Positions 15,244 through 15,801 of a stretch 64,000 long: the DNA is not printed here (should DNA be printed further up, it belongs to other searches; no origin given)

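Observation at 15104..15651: Promoter, roughly 250-nt structured leader and strong terminator ahead of the late genes, beside a Zn-ribbon protein with an arginine-rich tail: candidate antitermination switch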

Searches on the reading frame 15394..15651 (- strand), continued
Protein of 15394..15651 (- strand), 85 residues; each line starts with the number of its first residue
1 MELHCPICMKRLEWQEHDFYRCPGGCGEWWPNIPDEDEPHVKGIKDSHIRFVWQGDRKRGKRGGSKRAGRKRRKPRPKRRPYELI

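Call 63: search_protein_families(library=phrogs, proteins=[window:15394-15651:-, P0122, P0141, P0149, P0127, P0146, P0156, P0151, P0128, P0142], max_evalue=0.1)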
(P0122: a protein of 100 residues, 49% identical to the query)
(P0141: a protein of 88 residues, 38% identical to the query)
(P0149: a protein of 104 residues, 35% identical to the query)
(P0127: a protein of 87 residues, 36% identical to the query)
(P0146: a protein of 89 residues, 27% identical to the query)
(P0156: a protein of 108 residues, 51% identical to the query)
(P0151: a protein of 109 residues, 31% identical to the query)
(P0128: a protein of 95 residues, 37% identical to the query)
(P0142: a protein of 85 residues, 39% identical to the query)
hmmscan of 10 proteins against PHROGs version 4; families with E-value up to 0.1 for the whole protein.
window:15394-15651:- (85 aa): 0 families

P0122 (100 aa): 2 families
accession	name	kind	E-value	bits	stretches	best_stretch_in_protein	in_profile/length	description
phrog_18748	-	unknown function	0.0029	18.8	1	1-33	53-85/88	-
phrog_4615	-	unknown function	0.0085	17.2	1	2-44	8-52/61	-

P0141 (88 aa): 6 families
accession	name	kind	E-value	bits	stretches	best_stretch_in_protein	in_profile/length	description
phrog_2816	-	other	0.014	16.6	0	28-51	2-31/43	protease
phrog_20137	-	DNA, RNA and nucleotide metabolism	0.018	16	0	27-36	28-37/38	ribonucleotide reductase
phrog_16186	-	unknown function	0.027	15.4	0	28-44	8-24/50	-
phrog_18779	-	unknown function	0.059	14.4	0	34-54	19-39/42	-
phrog_4852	-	unknown function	0.066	13.9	1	6-49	10-52/194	-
phrog_27447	-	unknown function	0.081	13.9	0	12-44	6-39/43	-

P0149 (104 aa): 1 family
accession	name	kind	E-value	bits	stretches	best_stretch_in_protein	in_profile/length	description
phrog_4875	-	unknown function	0.031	15.4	1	18-50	9-41/77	-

P0127 (87 aa): 4 families
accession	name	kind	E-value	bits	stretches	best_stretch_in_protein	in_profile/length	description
phrog_8032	-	unknown function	0.00042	21.5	1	2-56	72-124/173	-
phrog_4852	-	unknown function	0.0018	19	1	1-53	11-60/194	-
phrog_4875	-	unknown function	0.038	15.1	1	3-35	12-45/77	-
phrog_25323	-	unknown function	0.071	14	1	3-31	82-113/159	-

P0146 (89 aa): 0 families

P0156 (108 aa): 6 families
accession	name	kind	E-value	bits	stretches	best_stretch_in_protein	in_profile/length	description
phrog_1568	-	DNA, RNA and nucleotide metabolism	9.9e-05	23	1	10-65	142-197/264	DNA binding protein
phrog_4852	-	unknown function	0.00023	21.9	1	5-59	9-64/194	-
phrog_4005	-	unknown function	0.00045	21.4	1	30-52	25-47/75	-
phrog_32106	-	unknown function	0.028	15.4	1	30-54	13-37/49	-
phrog_4875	-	unknown function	0.037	15.2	1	8-42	11-45/77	-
phrog_21581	-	unknown function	0.066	14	1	6-57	18-73/152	-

P0151 (109 aa): 8 families
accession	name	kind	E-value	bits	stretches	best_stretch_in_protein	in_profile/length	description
phrog_4852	-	unknown function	0.0013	19.4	1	7-49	14-54/194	-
phrog_4875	-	unknown function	0.0052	17.9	1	7-39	13-45/77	-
phrog_27447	-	unknown function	0.006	17.5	1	9-35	6-32/43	-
phrog_10714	-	unknown function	0.037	15.3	1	5-32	72-97/109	-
phrog_2945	-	unknown function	0.042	14.7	0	4-31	7-39/68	-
phrog_9188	-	unknown function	0.045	15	1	8-33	40-63/70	-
phrog_25323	-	unknown function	0.046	14.6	1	7-33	83-111/159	-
phrog_26488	-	unknown function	0.082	14.1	0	8-34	23-53/104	-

P0128 (95 aa): 18 families
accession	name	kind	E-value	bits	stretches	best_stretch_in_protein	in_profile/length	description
phrog_9188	-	unknown function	0.00059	21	1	6-42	29-64/70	-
phrog_27447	-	unknown function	0.0058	17.5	1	18-42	6-31/43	-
phrog_6422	-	moron, auxiliary metabolic gene and host takeover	0.0091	17.4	0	29-84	27-80/120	Lar-like restriction alleviation protein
phrog_2945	-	unknown function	0.0092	16.8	0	10-24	4-18/68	-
phrog_8436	-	unknown function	0.0095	17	1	5-45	53-90/110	-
phrog_4875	-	unknown function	0.011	16.8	0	9-26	24-41/77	-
phrog_5602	-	unknown function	0.011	16.3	1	11-41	14-51/60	-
phrog_10714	-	unknown function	0.012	16.9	1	10-40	68-97/109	-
phrog_7696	-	unknown function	0.015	16.1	1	9-38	38-68/78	-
phrog_4852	-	unknown function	0.019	15.6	1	10-42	8-39/194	-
phrog_8032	-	unknown function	0.022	15.9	1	8-54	66-109/173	-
phrog_34563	-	unknown function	0.023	15.6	1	10-41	3-34/42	-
phrog_2834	-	unknown function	0.028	15.3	0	11-25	45-59/78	-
phrog_1315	-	unknown function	0.034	15.4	0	31-56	33-58/108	-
phrog_20137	-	DNA, RNA and nucleotide metabolism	0.063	14.3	0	32-42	27-37/38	ribonucleotide reductase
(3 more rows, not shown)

P0142 (85 aa): 1 family
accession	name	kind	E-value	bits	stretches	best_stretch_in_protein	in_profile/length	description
phrog_7042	-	unknown function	0.014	16.7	1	5-27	2-25/62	-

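Call 64: search_protein_families(library=ncbifam, proteins=[window:15394-15651:-, P0122, P0141, P0149, P0127, P0146, P0156, P0151, P0128, P0142], max_evalue=0.1)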
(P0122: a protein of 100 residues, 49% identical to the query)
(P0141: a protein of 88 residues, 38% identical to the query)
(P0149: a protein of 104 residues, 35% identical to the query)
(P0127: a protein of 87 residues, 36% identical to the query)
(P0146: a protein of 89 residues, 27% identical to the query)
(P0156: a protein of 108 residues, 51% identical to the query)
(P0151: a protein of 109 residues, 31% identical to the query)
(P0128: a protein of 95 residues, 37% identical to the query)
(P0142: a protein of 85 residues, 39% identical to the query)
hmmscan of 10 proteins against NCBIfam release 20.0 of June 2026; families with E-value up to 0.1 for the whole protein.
window:15394-15651:- (85 aa): 3 families
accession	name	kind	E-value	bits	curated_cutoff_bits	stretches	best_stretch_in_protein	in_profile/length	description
NF001638.0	PRK00418.1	equivalog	0.0038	17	83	1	2-21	7-26/65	DNA gyrase inhibitor YacG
TIGR00686.1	phnA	hypoth_equivalog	0.0087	16.2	80.2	1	4-56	4-55/109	zinc ribbon domain-containing protein YjdM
NF040526.1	SCO0930_lipo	equivalog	0.017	14.3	275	1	21-54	107-140/311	SCO0930 family lipoprotein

P0122 (100 aa): 0 families

P0141 (88 aa): 9 families
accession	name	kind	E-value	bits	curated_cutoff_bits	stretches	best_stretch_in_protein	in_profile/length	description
TIGR00686.1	phnA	hypoth_equivalog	0.00049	20.2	80.2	1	9-62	2-52/109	zinc ribbon domain-containing protein YjdM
NF003058.0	PRK03976.1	equivalog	0.0012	18.8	87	1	9-36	36-64/91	50S ribosomal protein L37ae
TIGR03831.1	YgiT_finger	domain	0.0024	18.1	20.2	0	8-20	31-43/46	YgiT-type zinc finger protein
TIGR03830.1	CxxCG_CxxCG_HTH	subfamily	0.0048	16.7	61.8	0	27-57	32-62/127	type II TA system antitoxin MqsA family protein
NF033497.1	rubre_like_arch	subfamily_domain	0.0048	16.6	32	1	12-35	3-25/34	rubrerythrin-like domain-containing protein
TIGR01384.1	TFS_arch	equivalog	0.0081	16.8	64.75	1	11-37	2-27/101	transcription factor S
NF047912.1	ECs_2282_CxxC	subfamily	0.022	14.7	37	0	4-21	22-39/60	ECs_2282 family putative zinc-binding protein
NF011302.0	PRK14714.1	equivalog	0.05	11.1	1791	1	6-38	702-734/1350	DNA-directed DNA polymerase II large subunit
NF045645.1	DVU_1557_fam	equivalog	0.077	13.2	60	0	6-22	27-43/60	DVU_1557 family redox protein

P0149 (104 aa): 3 families
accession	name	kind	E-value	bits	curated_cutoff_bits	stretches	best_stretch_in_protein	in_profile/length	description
NF011481.0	PRK14890.1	equivalog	0.016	15.2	61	1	16-48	4-36/61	putative Zn-ribbon RNA-binding protein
NF041909.1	HVO_2753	equivalog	0.016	15.1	80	1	13-47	1-34/59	HVO_2753 family zinc finger protein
NF003058.0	PRK03976.1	equivalog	0.036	14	87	1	15-64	30-79/91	50S ribosomal protein L37ae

P0127 (87 aa): 1 family
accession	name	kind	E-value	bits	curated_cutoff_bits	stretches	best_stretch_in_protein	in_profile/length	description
NF003058.0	PRK03976.1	equivalog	0.096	12.7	87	1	2-51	35-85/91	50S ribosomal protein L37ae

P0146 (89 aa): 1 family
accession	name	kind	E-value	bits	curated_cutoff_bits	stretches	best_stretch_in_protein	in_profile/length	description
NF011481.0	PRK14890.1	equivalog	0.056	13.5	61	1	7-33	8-35/61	putative Zn-ribbon RNA-binding protein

P0156 (108 aa): 5 families
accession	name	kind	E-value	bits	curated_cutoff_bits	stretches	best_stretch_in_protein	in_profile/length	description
TIGR01384.1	TFS_arch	equivalog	0.0013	19.4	64.75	1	11-58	2-46/101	transcription factor S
TIGR00686.1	phnA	hypoth_equivalog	0.0015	18.7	80.2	1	10-43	3-35/109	zinc ribbon domain-containing protein YjdM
NF001669.0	PRK00432.1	equivalog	0.0072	16.3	54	1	11-34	28-50/58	30S ribosomal protein S27ae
NF045645.1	DVU_1557_fam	equivalog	0.069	13.3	60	0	9-23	30-44/60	DVU_1557 family redox protein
NF001385.0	PRK00279.2-3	equivalog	0.073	12.6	315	1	11-35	132-154/213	adenylate kinase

P0151 (109 aa): 14 families
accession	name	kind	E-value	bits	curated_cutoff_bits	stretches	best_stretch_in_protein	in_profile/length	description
TIGR03831.1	YgiT_finger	domain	4e-05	23.8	20.2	1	25-38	33-46/46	YgiT-type zinc finger protein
NF003058.0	PRK03976.1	equivalog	0.0001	22.2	87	1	4-34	34-64/91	50S ribosomal protein L37ae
NF033497.1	rubre_like_arch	subfamily_domain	0.00023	20.8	32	1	9-33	3-25/34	rubrerythrin-like domain-containing protein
TIGR01384.1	TFS_arch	equivalog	0.00029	21.5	64.75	1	8-41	2-34/101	transcription factor S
TIGR00686.1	phnA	hypoth_equivalog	0.0028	17.8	80.2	1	6-40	2-35/109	zinc ribbon domain-containing protein YjdM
TIGR03830.1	CxxCG_CxxCG_HTH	subfamily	0.0033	17.2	61.8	0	22-45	29-52/127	type II TA system antitoxin MqsA family protein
NF001669.0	PRK00432.1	equivalog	0.0053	16.7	54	1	8-31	28-50/58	30S ribosomal protein S27ae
NF011481.0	PRK14890.1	equivalog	0.0072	16.3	61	1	4-31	7-34/61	putative Zn-ribbon RNA-binding protein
TIGR03670.1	rpoB_arch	equivalog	0.014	13.7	811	1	2-33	534-565/599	DNA-directed RNA polymerase subunit B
NF047912.1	ECs_2282_CxxC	subfamily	0.021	14.7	37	0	26-33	4-11/60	ECs_2282 family putative zinc-binding protein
TIGR00280.1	eL43_euk_arch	equivalog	0.036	14.4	95.8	1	7-31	37-61/92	50S ribosomal protein L37Ae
NF045720.1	rubredox_RCKP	subfamily_domain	0.051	13.2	45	0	22-32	1-11/34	RCKP-type rubredoxin-like domain-containing protein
NF045645.1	DVU_1557_fam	equivalog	0.059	13.5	60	0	5-19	29-43/60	DVU_1557 family redox protein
NF047723.1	TransFacS4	equivalog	0.08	13.4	120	0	8-31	62-87/90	transcription factor S4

P0128 (95 aa): 21 families
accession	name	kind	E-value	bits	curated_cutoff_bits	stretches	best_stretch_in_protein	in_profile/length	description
NF038384.1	zinc_YnfU_fam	subfamily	9.9e-05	21.8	36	1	1-24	25-47/52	YnfU family zinc-binding protein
TIGR03831.1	YgiT_finger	domain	0.00016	21.9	20.2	1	26-44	26-44/46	YgiT-type zinc finger protein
NF003058.0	PRK03976.1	equivalog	0.00069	19.5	87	1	11-42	32-64/91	50S ribosomal protein L37ae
TIGR03830.1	CxxCG_CxxCG_HTH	subfamily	0.00078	19.2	61.8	1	9-51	9-50/127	type II TA system antitoxin MqsA family protein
TIGR00686.1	phnA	hypoth_equivalog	0.00096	19.3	80.2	1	15-42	2-29/109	zinc ribbon domain-containing protein YjdM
NF047912.1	ECs_2282_CxxC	subfamily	0.0017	18.2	37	0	10-29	22-41/60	ECs_2282 family putative zinc-binding protein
NF033497.1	rubre_like_arch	subfamily_domain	0.0018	18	32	1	18-42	3-26/34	rubrerythrin-like domain-containing protein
NF011481.0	PRK14890.1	equivalog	0.003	17.6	61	1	13-39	25-57/61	putative Zn-ribbon RNA-binding protein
NF045645.1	DVU_1557_fam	equivalog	0.0033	17.5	60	1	12-30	27-45/60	DVU_1557 family redox protein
TIGR01384.1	TFS_arch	equivalog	0.0037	17.9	64.75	1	17-43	2-27/101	transcription factor S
NF045720.1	rubredox_RCKP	subfamily_domain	0.0048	16.5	45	0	30-41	1-12/34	RCKP-type rubredoxin-like domain-containing protein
NF001608.0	PRK00398.1-6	equivalog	0.013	15.3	84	1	17-39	5-28/46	DNA-directed RNA polymerase subunit P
NF001669.0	PRK00432.1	equivalog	0.024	14.6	54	0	17-39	28-50/58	30S ribosomal protein S27ae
TIGR00280.1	eL43_euk_arch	equivalog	0.038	14.3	95.8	1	15-42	36-64/92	50S ribosomal protein L37Ae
NF049953.1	ribbon_DG_selen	exception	0.054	13.4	130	0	5-42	137-171/172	zinc ribbon-containing (seleno)protein DG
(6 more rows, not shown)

P0142 (85 aa): 6 families
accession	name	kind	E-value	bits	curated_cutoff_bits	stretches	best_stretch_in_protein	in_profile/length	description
TIGR03830.1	CxxCG_CxxCG_HTH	subfamily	0.0053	16.6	61.8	1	4-47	12-54/127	type II TA system antitoxin MqsA family protein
TIGR00686.1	phnA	hypoth_equivalog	0.043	14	80.2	1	8-47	3-42/109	zinc ribbon domain-containing protein YjdM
NF001607.0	PRK00398.1-4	equivalog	0.049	13.3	89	0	2-20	23-41/53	DNA-directed RNA polymerase subunit P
NF008806.0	PRK11827.1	equivalog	0.076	13.1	126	1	25-58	9-37/60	protein YcaR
NF047912.1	ECs_2282_CxxC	subfamily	0.087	12.8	37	0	26-50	4-30/60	ECs_2282 family putative zinc-binding protein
NF003058.0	PRK03976.1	equivalog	0.089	12.8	87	0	6-34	35-64/91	50S ribosomal protein L37ae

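Call 71: predict_structure(alignment_id=A4)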
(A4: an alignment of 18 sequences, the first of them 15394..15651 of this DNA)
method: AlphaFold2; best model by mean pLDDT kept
length: 85 residues; sequences in the alignment: 18
mean_pLDDT: 74.2   pTM: 0.39
mean pLDDT of the five models: 74.2, 71.7, 71.6, 71.0, 71.0
residues with pLDDT >= 90: 27; 70-90: 17; 50-70: 41; < 50: 0
segments of 3 or more residues with pLDDT < 50: none
pLDDT, mean of each block of 10 residues (from residue 1): 90 93 93 67 65 64 54 69 71
secondary structure, 60 per line:
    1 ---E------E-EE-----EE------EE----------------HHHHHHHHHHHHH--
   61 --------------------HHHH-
elements in order: H46-58 H81-84

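Call 74: search_dna_similar(query=window:15394-15651:-, collection=phages, mode=protein, max_evalue=1, max_rows=15)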
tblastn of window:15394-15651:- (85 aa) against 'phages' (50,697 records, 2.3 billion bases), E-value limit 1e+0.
No match.

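Call 75: search_dna_similar(query=P0141, collection=phages, mode=protein, max_evalue=1, max_rows=15)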
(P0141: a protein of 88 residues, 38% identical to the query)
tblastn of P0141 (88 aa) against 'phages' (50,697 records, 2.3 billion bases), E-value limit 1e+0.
No match.

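Call 76: fold_search(model_id=the predicted structure, library=pdb)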
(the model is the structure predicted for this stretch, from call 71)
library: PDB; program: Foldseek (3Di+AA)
matches with E <= 10: 77; with E <= 0.001: 0
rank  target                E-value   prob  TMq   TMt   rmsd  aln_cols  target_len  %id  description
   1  9e6q_Ai               9.1e-01  0.25  0.29  0.25  11.0        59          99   20  Cryo-EM structure of the Pyrobaculum calidifontis 50S ribosomal subunit in complex with Dri (released 2024-11-20)
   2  2jrp_MODEL_1_A        9.8e-01  0.63  0.27  0.29   1.9        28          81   32  Solution NMR Structure of YfgJ from Salmonella typhimurium Modeled with Two Zn+2 Bound, Northeast Structural G (released 2007-07-10)
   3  5m5w_I                9.8e-01  0.57  0.30  0.23   2.9        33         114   21  RNA Polymerase I open complex (released 2016-12-07)
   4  8yoz_B                1.1e+00  0.30  0.32  0.35   6.7        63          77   17  Crystal structure of the small zinc-finger protein ZifS (TTHA0897) from Thermus thermophilus HB8. (released 2025-03-19)
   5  7z1l_I                1.4e+00  0.33  0.26  0.21   2.9        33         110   24  Structure of yeast RNA Polymerase III Pre-Termination Complex (PTC) (released 2022-08-31)
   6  3jcs_m                1.4e+00  0.25  0.31  0.29   7.2        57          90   14  2.8 Angstrom cryo-EM structure of the large ribosomal subunit from the eukaryotic parasite Leishmania (released 2016-07-20)
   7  7ls1_j2               1.5e+00  0.25  0.31  0.30   6.6        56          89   12  80S ribosome from mouse bound to eEF2 (Class II) (released 2021-11-03)
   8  2akl_MODEL_1_A        1.6e+00  0.23  0.31  0.24   5.5        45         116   31  Solution structure for phn-A like protein PA0128 from Pseudomonas aeruginosa (released 2006-07-18)
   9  2nb9_MODEL_1_A        1.8e+00  0.14  0.26  0.36   4.7        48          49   23  Solution structure of ZitP zinc finger (released 2016-12-14)
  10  8q7z_Bp               2.0e+00  0.20  0.31  0.29   6.7        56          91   12  Structure of the G. gallus 80S non-rotated ribosome (released 2024-08-28)
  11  6hls_I                2.3e+00  0.12  0.28  0.23  10.1        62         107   14  Yeast apo RNA polymerase I* (released 2019-04-03)
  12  6vr7                  2.4e+00  0.38  0.26  0.05   2.9        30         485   33  Structure of a pseudomurein peptide ligase type C from Methanothermus fervidus (released 2021-02-10)
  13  8ia0_Lp               2.6e+00  0.18  0.31  0.43   6.5        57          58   10  Cryo-EM structure of a Chaetomium thermophilum pre-60S ribosomal subunit - State Puf6 (released 2023-05-17)
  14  4v6x_Cp               2.6e+00  0.16  0.31  0.29   6.8        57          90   12  Structure of the human 80S ribosome (released 2014-07-09)
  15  2ba1_A                2.8e+00  0.47  0.32  0.16   2.0        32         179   22  Archaeal exosome core (released 2005-11-22)
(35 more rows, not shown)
